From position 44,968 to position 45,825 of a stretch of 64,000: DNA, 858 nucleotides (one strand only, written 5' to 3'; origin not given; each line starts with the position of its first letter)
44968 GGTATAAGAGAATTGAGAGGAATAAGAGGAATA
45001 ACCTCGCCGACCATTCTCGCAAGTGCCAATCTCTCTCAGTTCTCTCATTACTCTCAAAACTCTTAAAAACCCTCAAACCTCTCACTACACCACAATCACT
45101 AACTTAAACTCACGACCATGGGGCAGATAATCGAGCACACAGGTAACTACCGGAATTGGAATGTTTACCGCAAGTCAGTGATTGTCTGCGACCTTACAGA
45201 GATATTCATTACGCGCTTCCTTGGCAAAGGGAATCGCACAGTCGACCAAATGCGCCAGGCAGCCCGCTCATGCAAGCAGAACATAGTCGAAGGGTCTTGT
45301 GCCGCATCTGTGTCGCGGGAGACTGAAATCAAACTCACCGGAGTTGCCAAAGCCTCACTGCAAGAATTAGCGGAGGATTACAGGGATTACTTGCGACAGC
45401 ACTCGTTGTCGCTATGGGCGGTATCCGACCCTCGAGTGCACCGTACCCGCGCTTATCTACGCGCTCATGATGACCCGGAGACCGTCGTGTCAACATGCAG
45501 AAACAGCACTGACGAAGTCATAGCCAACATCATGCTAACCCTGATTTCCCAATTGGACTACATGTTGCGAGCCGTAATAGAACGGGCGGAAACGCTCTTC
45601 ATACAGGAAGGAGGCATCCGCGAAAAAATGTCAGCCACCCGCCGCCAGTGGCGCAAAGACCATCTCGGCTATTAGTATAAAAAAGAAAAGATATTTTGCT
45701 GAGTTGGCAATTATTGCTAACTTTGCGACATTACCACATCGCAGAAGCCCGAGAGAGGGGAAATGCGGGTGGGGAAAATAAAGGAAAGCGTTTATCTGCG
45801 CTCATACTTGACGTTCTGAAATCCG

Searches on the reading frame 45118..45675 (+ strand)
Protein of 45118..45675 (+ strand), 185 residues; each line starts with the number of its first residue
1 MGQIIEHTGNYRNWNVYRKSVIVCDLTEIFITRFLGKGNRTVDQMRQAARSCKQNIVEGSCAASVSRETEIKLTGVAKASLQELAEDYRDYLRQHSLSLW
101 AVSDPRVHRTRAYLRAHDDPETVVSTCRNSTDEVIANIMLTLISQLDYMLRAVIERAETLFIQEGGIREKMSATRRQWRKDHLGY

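Call 13: find_encoding_contigs(protein=window:45118-45675:+, flank=3000, max_places=10)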
Protein window:45118-45675:+ (185 aa): 21 contigs read that carry it; 10 places shown.
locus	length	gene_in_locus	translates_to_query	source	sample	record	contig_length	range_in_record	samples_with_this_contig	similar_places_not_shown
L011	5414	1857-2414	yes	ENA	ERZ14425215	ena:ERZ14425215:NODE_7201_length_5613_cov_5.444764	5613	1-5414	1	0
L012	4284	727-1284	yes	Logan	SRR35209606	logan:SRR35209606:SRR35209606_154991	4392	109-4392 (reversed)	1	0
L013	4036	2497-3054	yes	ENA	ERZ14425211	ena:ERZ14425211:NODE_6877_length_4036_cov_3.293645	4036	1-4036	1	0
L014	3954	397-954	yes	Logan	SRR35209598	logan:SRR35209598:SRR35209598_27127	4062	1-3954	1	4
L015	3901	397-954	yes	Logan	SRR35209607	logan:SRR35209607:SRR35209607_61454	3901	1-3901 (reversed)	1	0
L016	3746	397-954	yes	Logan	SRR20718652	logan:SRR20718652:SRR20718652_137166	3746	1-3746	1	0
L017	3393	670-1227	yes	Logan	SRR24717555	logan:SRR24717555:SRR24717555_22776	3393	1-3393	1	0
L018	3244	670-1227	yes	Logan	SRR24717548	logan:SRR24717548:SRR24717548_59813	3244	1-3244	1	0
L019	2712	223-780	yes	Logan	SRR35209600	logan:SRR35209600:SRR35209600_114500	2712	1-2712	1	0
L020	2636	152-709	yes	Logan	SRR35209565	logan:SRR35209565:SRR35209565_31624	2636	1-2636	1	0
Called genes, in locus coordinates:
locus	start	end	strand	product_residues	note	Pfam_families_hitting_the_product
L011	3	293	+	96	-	?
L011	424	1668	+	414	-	PF06245:DUF1015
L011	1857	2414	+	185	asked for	-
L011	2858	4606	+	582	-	PF14903:WG_beta_rep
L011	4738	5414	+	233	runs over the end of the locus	PF00230:MIP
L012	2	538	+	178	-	?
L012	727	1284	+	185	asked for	-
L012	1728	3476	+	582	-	PF14903:WG_beta_rep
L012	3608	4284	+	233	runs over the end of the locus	PF00230:MIP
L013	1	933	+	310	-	?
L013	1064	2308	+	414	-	PF06245:DUF1015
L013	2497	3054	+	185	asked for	-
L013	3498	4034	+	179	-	?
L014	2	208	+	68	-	?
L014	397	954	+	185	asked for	-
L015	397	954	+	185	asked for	-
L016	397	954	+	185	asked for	-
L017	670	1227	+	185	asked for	-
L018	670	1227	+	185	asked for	-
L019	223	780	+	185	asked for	-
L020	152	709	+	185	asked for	-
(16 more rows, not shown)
